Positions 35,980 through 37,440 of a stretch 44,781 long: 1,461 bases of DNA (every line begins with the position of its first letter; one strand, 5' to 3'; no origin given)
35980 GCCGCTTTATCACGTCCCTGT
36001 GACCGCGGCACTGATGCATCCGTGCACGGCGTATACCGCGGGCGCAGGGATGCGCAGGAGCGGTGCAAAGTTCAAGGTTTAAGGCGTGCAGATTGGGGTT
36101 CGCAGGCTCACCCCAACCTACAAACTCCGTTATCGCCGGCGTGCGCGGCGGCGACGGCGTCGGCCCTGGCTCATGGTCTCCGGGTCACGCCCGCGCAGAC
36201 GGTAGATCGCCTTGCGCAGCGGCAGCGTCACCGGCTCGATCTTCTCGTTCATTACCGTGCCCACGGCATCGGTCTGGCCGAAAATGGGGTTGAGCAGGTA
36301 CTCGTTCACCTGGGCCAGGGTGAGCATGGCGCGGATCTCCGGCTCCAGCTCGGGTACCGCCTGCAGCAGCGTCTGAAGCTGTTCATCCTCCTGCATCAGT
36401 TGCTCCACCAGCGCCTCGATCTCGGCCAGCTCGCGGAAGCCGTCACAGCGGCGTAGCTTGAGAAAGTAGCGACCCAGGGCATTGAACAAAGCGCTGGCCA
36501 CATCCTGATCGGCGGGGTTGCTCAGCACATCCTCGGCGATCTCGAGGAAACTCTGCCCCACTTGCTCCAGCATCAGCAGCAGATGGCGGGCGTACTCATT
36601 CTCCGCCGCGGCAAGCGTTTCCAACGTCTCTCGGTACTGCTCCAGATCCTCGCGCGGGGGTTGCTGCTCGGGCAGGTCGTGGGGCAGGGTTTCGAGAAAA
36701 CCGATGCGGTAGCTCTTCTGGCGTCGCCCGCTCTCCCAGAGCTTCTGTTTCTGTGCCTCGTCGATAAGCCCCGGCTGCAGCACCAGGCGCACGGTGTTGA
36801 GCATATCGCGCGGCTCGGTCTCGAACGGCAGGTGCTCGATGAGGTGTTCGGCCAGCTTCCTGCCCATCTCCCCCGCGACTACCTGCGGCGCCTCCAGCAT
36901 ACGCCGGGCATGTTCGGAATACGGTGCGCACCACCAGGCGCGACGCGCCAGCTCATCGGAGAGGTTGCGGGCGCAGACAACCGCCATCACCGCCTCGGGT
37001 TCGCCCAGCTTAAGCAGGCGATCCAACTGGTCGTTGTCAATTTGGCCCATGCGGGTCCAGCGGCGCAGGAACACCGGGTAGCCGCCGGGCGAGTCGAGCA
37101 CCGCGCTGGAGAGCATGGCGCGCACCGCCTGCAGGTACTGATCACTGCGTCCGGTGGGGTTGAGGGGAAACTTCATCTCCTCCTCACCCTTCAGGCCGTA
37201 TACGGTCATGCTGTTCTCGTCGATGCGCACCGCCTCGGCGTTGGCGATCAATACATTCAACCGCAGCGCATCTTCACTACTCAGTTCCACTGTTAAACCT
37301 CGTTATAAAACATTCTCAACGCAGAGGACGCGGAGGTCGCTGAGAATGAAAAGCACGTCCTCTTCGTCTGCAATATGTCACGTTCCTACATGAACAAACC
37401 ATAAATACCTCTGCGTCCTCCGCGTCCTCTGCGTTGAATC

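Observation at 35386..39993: Four-gene MoxR AAA+ / VWA-HExxH / poly-Arg helical protein / 184-aa cluster with structured repeat-filled spacers: best candidate for an undescribed system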

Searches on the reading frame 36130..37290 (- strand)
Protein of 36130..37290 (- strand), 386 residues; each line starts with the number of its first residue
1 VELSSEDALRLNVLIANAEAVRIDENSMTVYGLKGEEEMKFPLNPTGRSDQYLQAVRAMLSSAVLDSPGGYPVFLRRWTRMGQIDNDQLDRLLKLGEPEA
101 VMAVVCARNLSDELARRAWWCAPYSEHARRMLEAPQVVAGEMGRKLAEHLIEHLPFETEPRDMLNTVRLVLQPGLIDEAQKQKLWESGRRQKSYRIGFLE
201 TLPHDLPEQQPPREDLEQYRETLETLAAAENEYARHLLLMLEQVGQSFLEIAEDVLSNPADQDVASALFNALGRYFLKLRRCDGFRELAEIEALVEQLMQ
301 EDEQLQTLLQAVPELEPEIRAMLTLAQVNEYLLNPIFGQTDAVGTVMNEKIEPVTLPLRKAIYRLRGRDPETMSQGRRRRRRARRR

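Call 5: search_protein_families(library=pfam, proteins=[window:36130-37290:-], max_evalue=0.1)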
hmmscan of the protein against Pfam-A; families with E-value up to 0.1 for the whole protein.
window:36130-37290:- (386 aa): 2 families
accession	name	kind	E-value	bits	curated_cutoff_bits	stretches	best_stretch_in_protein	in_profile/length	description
PF19956.5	EAD2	-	0.0022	18.6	23.8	1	288-328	39-79/81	Effector-associated domain 2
PF11002.13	RDM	-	0.082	13.4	27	0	302-324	11-33/42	RFPL defining motif (RDM)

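Call 6: search_protein_families(library=ncbifam, proteins=[window:36130-37290:-], max_evalue=0.1)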
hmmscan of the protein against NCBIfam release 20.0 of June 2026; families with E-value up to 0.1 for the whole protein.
window:36130-37290:- (386 aa): 1 family
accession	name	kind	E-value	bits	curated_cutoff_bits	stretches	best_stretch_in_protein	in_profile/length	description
NF037965.1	HetZ_rel_2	subfamily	0.039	13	400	1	292-339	106-155/367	HetZ-related protein 2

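Call 7: search_protein_families(library=padloc, proteins=[window:36130-37290:-], max_evalue=0.1)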
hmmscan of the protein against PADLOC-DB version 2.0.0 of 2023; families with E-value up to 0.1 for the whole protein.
window:36130-37290:- (386 aa): 0 families

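Call 15: find_homologous_proteins(query=window:36130-37290:-)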
Query window:36130-37290:- (386 aa): 3599 proteins with E <= 0.001 among 8000 candidates; the best 120 are listed.
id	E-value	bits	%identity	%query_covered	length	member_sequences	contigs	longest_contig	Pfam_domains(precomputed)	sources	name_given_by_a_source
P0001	1.5e-249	845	100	100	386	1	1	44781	-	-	-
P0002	6.9e-220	748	89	96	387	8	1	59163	-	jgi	-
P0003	1.4e-214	730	88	97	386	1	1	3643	-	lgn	-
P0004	3.8e-214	729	87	97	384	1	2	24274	-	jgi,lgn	jgi:hypothetical protein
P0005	1.3e-211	720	86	97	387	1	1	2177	-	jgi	jgi:hypothetical protein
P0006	2.6e-210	716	85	97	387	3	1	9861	-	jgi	-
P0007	4.7e-208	709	85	97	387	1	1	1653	-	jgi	jgi:hypothetical protein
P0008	2.4e-207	706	85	96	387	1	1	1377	-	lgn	-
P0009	7.6e-207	705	85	97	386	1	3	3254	-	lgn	-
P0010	7.0e-199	679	82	97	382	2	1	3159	-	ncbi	-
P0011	7.3e-199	678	83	96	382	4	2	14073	-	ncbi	-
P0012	1.5e-198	677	83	97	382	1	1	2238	-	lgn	-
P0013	5.5e-198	676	81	97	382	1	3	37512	-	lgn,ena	-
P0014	1.1e-197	675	81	97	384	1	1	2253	-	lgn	-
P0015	2.3e-197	674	82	97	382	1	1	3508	-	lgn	-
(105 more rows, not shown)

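Call 29: find_related_loci(query=A2, collection=genome_contigs, flank=10000)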
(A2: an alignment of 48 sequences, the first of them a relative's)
Query A2 (386 aa) in genome_contigs; peptide patterns used: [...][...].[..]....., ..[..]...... (x = any residue, [..] = any of these).
600 stretches matched a pattern (row limit reached: there are more); 542 encode a relative of the query (tblastn E <= 1e-3); the best 80 are kept; 80 distinct loci.
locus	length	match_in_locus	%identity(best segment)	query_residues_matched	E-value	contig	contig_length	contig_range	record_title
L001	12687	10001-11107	82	1-371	0e+0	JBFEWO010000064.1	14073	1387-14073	MAG: Thiohalomonadaceae bacterium isolate Mix_mud08.2021.06.64 k141_209319_length_14073_cov_24.8447, whole genome shotgu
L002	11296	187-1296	80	1-371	0e+0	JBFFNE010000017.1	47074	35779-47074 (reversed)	MAG: Thiohalomonadaceae bacterium isolate Mix_mud18.2022.04.65 k141_426086_length_47074_cov_161.3540, whole genome shotg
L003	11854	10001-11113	79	1-373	0e+0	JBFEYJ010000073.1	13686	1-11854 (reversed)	MAG: Thiohalomonadaceae bacterium isolate Mix_mud09.2021.07.50 k141_1214184_length_13686_cov_17.1508, whole genome shotg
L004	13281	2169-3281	77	1-374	0e+0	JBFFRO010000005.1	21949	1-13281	MAG: Thiohalomonadaceae bacterium isolate Mix_mud21.2022.07.12 k141_1914286_length_21949_cov_41.1229, whole genome shotg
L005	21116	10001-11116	77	1-374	0e+0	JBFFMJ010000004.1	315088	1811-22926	MAG: Thiohalomonadaceae bacterium isolate Mix_mud18.2022.04.44 k141_150071_length_315088_cov_35.2066, whole genome shotg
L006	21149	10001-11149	74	1-385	0e+0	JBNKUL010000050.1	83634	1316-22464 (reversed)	MAG: Thiohalomonadaceae bacterium isolate A1A2.bin.45.orig k141_1215512, whole genome shotgun sequence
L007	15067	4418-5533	74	1-374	0e+0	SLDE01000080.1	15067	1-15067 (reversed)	MAG: Ectothiorhodospiraceae bacterium isolate CSSed162cmB_532 CSSed16-2cmB-11197, whole genome shotgun sequence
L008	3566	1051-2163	73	1-371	0e+0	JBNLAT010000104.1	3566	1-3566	MAG: Thiohalomonadaceae bacterium isolate C2.bin.46.strict NODE_104_length_3566_cov_7.768702, whole genome shotgun seque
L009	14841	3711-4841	71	1-376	2e-177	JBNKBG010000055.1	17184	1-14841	MAG: Thiohalomonadaceae bacterium isolate F2.bin.13.strict NODE_55_length_17184_cov_11.313088, whole genome shotgun sequ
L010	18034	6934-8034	76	1-369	0e+0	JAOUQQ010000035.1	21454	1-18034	MAG: Chromatiales bacterium isolate 8_1_Oct_SF_Bin95 8_1_Oct_SF_Bin95_scaffold_1054_c1, whole genome shotgun sequence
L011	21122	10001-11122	71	1-373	3e-175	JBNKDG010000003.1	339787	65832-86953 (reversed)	MAG: Thiohalomonadaceae bacterium isolate F1.bin.6.strict NODE_3_length_339787_cov_14.479377, whole genome shotgun seque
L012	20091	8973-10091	69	1-373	1e-173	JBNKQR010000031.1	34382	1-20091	MAG: Thiohalomonadaceae bacterium isolate G1.bin.1.strict NODE_31_length_34382_cov_5.846611, whole genome shotgun sequen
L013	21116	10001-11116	69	1-374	4e-172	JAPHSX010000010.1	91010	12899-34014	MAG: Gammaproteobacteria bacterium isolate N3S-Bin_5 c_000000307127, whole genome shotgun sequence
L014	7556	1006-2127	63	1-372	4e-150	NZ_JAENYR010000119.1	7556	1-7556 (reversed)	MAG: Thiohalomonas denitrificans isolate BL5_bin.3 BL5_bin3_NODE_1328_length_7556_cov_40.534062, whole genome shotgun se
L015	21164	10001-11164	62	1-382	5e-148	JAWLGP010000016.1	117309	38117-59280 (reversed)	MAG: Gammaproteobacteria bacterium isolate 30dZY2.bin.113 NODE_306_length_117309_cov_18.647701, whole genome shotgun seq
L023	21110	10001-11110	55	1-368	4e-129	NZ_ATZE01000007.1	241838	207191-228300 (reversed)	Sedimenticola selenatireducens DSM 17993 A3GODRAFT_scaffold_5.6_C, whole genome shotgun sequence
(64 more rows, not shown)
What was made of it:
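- On DsrS: All named hosts are recognised sulfur-oxidiser lineages: Thiohalomonas, Sedimenticola, Thiogranum, Thiohalobacter, Sulfuricella, Sulfurifustaceae (call 29).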

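Call 40: predict_structure(alignment_id=A2)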
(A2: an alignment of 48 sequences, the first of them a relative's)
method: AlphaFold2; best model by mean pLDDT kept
length: 386 residues; sequences in the alignment: 48
mean_pLDDT: 89.1   pTM: 0.83
mean pLDDT of the five models: 89.1, 89.0, 88.7, 88.3, 88.3
residues with pLDDT >= 90: 275; 70-90: 76; 50-70: 25; < 50: 10
segments of 3 or more residues with pLDDT < 50: 377-386
pLDDT, mean of each block of 10 residues (from residue 1): 87 93 94 94 90 89 70 58 68 87 88 95 94 95 97 91 95 95 92 94 95 96 97 97 97 88 92 94 91 96 97 97 96 89 80 93 93 58 45
secondary structure, 60 per line:
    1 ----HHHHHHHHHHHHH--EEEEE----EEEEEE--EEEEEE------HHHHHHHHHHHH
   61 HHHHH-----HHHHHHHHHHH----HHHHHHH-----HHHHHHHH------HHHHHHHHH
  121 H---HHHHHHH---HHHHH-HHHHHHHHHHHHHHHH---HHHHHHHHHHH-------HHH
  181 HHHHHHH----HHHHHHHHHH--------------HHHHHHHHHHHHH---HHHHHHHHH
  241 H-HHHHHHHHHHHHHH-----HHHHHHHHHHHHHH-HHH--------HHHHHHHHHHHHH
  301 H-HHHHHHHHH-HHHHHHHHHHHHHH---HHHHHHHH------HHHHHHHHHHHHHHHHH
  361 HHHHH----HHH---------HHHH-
elements in order: H5-17 E20-24 E29-34 E37-42 H49-65 H71-81 H86-92 H98-105 H112-121 H125-131 H135-139 H141-156 H160-170 H178-187 H192-201 H216-228 H232-241 H243-256 H262-275 H288-301 H303-311 H313-326 H330-337 H344-365 H382-385
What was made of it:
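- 36130..37290 (-): DsrS-family protein, 386 aa: small N-terminal beta unit, alpha-solenoid, disordered poly-Arg tail. AlphaFold pLDDT 89 (call 40).
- Checked: The AlphaFold model has a small three-stranded N-terminal unit before the helical repeats (call 40).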

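Call 43: fold_search(model_id=the predicted structure, library=pdb)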
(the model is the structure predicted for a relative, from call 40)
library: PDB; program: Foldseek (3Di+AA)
matches with E <= 10: 572; with E <= 0.001: 0
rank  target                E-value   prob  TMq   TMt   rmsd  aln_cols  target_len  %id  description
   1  5jlj_C                1.1e-01  0.51  0.26  0.12  18.8       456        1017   11  Crystal Structure of KPT8602 in complex with CRM1-Ran-RanBP1 (released 2016-06-29)
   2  5k7v_A                1.1e-01  0.41  0.16  0.20  19.1       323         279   10  Computational Design of Self-Assembling Cyclic Protein Homooligomers (released 2017-04-12)
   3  9hfl_A                1.1e-01  0.33  0.21  0.10  20.3       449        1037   12  Cryo-EM structure of the human snRNA export complex comprising CBC-PHAX-CRM1-RanGTP and capped-RNA (released 2025-07-16)
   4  8qyz_F                1.3e-01  0.38  0.23  0.11  20.1       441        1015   13  Crystal structure of hiNES2 in complex with Xpo1 and RanGTP (released 2024-11-06)
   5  9i05_Xv               1.4e-01  0.85  0.26  0.26  14.8       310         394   12  Cryo-EM structure of the large subunit of the mitochondrial ribosome from Toxoplasma gondii (released 2025-06-11)
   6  6x2o_C                1.6e-01  0.47  0.26  0.12  18.9       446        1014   12  Crystal Structure of unliganded CRM1(E571K)-Ran-RanBP1 (released 2020-07-01)
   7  5yro_C                1.9e-01  0.33  0.24  0.11  18.9       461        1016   12  RanL182A in complex with RanBP1-CRM1 (released 2018-11-21)
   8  8sv0_B                1.9e-01  0.30  0.23  0.21  17.3       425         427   12  The crystal structure of the classical binding interface of Importin alpha 2 and nuclear localisation signal sequence  (released 2023-05-31)
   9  6eou                  2.0e-01  0.51  0.25  0.27  17.1       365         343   12  O-GlcNAc transferase TPR domain with the intellectual disability associated mutation L254F (released 2018-05-09)
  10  9b9g_D                2.2e-01  0.28  0.23  0.18  20.9       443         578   13  Structure of the PI4KA complex bound to Calcineurin (released 2024-09-11)
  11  8q9t_E                2.2e-01  0.25  0.19  0.09  19.5       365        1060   13  CryoEM structure of a S. Cerevisiae Ski238 complex bound to RNA (released 2023-11-29)
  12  4fgv                  2.3e-01  0.33  0.20  0.09  18.2       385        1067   12  Crystal structure of free CRM1 (crystal form 1) (released 2013-01-23)
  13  4hzk_A                2.3e-01  0.21  0.20  0.10  19.5       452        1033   11  Crystal structure of free CRM1 (crystal form 2) (released 2013-01-23)
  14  6vbv_4                2.3e-01  0.20  0.15  0.15  19.1       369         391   12  Structure of the bovine BBSome:ARL6:GTP complex (released 2020-01-29)
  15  5h7c_C                2.4e-01  0.15  0.14  0.14  20.7       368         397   10  Crystal structure of a repeat protein with two Protein A-DHR14 repeat modules (released 2017-06-28)
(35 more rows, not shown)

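Call 65: search_protein_families(library=phrogs, proteins=[window:36130-37290:-], max_evalue=0.01)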
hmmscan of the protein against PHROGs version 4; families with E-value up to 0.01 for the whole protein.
window:36130-37290:- (386 aa): 0 families

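Call 80: find_encoding_contigs(protein=P0002, flank=6000, max_places=2)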
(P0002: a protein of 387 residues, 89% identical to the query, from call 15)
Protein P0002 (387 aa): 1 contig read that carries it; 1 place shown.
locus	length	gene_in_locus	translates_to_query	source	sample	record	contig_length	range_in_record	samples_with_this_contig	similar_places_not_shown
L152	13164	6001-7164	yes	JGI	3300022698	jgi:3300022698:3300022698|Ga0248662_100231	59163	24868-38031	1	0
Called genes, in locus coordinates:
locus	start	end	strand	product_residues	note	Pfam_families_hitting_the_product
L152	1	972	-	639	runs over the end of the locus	PF14827:dCache_3, PF00672:HAMP, PF00015:MCPsignal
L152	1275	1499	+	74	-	-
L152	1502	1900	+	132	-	PF01479:S4, PF28601:HSP15_C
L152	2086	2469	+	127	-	PF00085:Thioredoxin, PF14595:Thioredoxin_9 (weak), PF13098:Thioredoxin_2, PF13905:Thioredoxin_8 (faint)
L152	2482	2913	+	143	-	PF00293:NUDIX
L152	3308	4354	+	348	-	PF13191:AAA_16 (faint), PF00004:AAA, PF07728:AAA_5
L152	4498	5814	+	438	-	PF13203:DUF2201_N, PF09967:DUF2201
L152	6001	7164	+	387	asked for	-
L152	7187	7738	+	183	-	-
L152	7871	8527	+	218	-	PF00406:ADK, PF13207:AAA_17, PF05191:ADK_lid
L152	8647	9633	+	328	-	PF00762:Ferrochelatase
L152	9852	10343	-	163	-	PF00877:NLPC_P60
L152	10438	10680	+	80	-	PF11731:Cdd1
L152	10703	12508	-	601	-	PF00989:PAS, PF08448:PAS_4, PF13426:PAS_9, PF08447:PAS_3, PF00672:HAMP (weak), PF00015:MCPsignal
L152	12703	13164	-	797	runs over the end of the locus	PF02190:LON_substr_bdg, PF00004:AAA, PF07728:AAA_5, PF22667:Lon_lid, PF05362:Lon_C, PF13541:ChlI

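Call 90: find_homologous_proteins(query=L023:10001-11110:+)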
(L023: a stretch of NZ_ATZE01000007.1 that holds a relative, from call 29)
Query L023:10001-11110:+ (370 aa): 1670 proteins with E <= 0.001 among 8000 candidates; the best 120 are listed.
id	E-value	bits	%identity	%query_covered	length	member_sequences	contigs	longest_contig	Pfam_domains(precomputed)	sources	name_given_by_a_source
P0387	3.8e-240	814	99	100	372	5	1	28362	-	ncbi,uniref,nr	ncbi:sulfur reduction protein DsrS [Sedimenticola sp.]|uniref:sulfur reduction protein DsrS n=1 Tax=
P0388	5.1e-236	800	98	100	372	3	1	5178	-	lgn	-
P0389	1.0e-207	707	86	100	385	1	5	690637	-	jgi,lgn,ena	-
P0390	3.8e-198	676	82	100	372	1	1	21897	-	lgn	-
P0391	2.9e-191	653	80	100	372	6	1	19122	-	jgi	-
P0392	1.2e-182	625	76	100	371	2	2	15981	-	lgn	-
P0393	3.4e-182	623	76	100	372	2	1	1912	-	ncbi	-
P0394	1.1e-181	622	76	100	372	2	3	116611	-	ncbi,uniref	ncbi:sulfur reduction protein DsrS [Sedimenticola sp.]|uniref:sulfur reduction protein DsrS n=1 Tax=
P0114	1.4e-180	618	76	100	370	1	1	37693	-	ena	-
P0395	4.3e-178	610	75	100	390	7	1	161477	-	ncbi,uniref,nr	ncbi:sulfur reduction protein DsrS [Sedimenticola hydrogenitrophicus]|uniref:sulfur reduction protei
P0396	2.5e-177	607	76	99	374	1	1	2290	-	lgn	-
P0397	9.4e-177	605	75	99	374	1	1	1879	-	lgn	-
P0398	3.3e-176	604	74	100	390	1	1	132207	-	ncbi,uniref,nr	ncbi:sulfur reduction protein DsrS [Sedimenticola hydrogenitrophicus]|uniref:sulfur reduction protei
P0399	2.2e-171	588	71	100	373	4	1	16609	-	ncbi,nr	ncbi:MAG: sulfur reduction protein DsrS [Sedimenticola sp.]|nr:sulfur reduction protein DsrS [Sedime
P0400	3.2e-171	587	71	100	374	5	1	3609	-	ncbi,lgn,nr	ncbi:MAG: sulfur reduction protein DsrS [Sedimenticola sp.]|nr:sulfur reduction protein DsrS [Sedime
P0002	7.7e-123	428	54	100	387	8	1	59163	-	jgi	-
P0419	5.9e-116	405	53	100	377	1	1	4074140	-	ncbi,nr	ncbi:hypothetical protein D5085_18180 [Ectothiorhodospiraceae bacterium BW-2]|nr:hypothetical protei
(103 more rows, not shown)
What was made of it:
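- Named relatives (calls 15, 90).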

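Call 91: find_encoding_contigs(protein=P0419, flank=10000, max_places=1)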
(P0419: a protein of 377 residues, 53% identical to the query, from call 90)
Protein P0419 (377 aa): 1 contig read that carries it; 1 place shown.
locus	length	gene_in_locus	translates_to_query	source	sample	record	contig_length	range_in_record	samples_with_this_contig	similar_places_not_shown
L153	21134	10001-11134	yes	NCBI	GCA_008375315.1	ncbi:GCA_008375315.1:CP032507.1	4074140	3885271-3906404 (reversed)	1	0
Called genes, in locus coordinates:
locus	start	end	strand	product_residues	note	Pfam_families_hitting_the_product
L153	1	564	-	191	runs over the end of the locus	PF00160:Pro_isomerase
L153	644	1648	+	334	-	PF02169:LPP20 (weak)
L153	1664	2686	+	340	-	-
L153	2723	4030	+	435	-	PF02878:PGM_PMM_I, PF02879:PGM_PMM_II, PF02880:PGM_PMM_III, PF00408:PGM_PMM_IV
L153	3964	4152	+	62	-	PF00408:PGM_PMM_IV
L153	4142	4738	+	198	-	PF11159:DUF2939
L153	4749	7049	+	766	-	PF09371:Tex_N, PF22706:Tex_central_region, PF14639:YqgF (weak), PF16921:Tex_YqgF, PF14635:HHH_7, PF12836:HHH_3, PF17674:HHH_9, PF00575:S1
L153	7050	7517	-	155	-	PF00581:Rhodanese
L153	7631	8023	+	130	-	PF00717:Peptidase_S24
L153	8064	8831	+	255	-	PF00702:Hydrolase, PF12710:HAD (weak), PF13419:HAD_2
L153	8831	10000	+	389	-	PF00155:Aminotran_1_2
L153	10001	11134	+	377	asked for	-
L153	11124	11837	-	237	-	PF04307:YdjM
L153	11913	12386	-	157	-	-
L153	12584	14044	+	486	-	PF00478:IMPDH, PF00571:CBS, PF03060:NMO (weak), PF01070:FMN_dh (weak)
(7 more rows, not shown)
